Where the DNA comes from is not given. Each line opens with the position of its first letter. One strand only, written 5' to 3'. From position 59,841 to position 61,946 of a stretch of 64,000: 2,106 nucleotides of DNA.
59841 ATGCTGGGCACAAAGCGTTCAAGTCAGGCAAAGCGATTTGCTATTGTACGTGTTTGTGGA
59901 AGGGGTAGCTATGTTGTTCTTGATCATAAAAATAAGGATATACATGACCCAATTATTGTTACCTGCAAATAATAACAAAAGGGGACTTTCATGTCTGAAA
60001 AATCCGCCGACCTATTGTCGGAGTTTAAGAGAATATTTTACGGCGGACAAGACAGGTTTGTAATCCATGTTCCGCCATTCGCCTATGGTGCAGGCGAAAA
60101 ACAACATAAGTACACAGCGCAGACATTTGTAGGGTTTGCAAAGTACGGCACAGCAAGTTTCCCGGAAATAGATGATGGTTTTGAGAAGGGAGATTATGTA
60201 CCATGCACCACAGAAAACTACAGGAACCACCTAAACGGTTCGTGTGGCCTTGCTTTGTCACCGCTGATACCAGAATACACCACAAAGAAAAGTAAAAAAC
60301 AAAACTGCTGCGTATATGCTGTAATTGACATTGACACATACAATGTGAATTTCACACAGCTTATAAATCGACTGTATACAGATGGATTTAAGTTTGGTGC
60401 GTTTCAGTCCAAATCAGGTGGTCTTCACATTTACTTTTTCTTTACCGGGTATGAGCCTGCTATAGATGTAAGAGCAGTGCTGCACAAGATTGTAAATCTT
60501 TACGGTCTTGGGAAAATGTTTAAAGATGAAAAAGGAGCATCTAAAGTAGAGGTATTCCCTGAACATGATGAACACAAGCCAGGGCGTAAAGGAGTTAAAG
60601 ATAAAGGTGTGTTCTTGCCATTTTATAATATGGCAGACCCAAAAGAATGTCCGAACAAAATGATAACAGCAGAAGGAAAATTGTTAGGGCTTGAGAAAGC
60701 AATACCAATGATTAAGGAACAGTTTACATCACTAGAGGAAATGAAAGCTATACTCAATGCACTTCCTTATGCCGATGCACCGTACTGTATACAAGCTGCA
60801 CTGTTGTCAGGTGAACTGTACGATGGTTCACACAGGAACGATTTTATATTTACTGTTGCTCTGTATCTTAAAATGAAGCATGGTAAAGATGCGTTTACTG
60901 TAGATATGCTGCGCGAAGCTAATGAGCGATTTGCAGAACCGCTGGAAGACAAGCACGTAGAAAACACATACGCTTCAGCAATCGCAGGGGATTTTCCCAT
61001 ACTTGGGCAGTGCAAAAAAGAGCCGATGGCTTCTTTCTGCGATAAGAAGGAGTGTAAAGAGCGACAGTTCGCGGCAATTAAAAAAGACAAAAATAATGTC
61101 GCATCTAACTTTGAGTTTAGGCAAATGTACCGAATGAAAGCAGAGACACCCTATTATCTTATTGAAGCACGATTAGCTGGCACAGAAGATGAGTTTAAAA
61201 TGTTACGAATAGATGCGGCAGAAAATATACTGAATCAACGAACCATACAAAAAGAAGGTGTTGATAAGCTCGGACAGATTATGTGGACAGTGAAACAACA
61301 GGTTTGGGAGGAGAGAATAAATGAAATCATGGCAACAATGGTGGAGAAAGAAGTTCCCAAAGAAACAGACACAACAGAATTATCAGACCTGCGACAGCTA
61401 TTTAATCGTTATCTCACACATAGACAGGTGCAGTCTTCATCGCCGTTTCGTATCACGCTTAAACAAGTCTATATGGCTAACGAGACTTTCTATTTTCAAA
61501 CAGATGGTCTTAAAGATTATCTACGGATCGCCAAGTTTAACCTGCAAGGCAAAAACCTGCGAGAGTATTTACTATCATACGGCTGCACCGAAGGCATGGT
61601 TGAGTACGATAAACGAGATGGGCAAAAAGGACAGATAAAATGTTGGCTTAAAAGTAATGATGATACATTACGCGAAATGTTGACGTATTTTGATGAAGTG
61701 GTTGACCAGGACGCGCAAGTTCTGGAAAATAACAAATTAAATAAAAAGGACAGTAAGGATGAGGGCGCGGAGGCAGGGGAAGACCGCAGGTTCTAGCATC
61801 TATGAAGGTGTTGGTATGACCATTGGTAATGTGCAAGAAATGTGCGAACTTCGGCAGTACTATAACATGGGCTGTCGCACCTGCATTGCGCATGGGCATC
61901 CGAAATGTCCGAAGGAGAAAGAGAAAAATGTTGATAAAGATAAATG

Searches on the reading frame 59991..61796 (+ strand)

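Call 31: search_protein_families(library=phrogs, proteins=[window:59991-61796:+], max_evalue=0.001)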
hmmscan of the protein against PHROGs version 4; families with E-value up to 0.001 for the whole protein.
window:59991-61796:+ (601 aa): 1 family
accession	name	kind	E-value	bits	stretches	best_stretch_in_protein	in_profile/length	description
phrog_21866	-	DNA, RNA and nucleotide metabolism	2.5e-29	104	1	71-552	43-517/538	primase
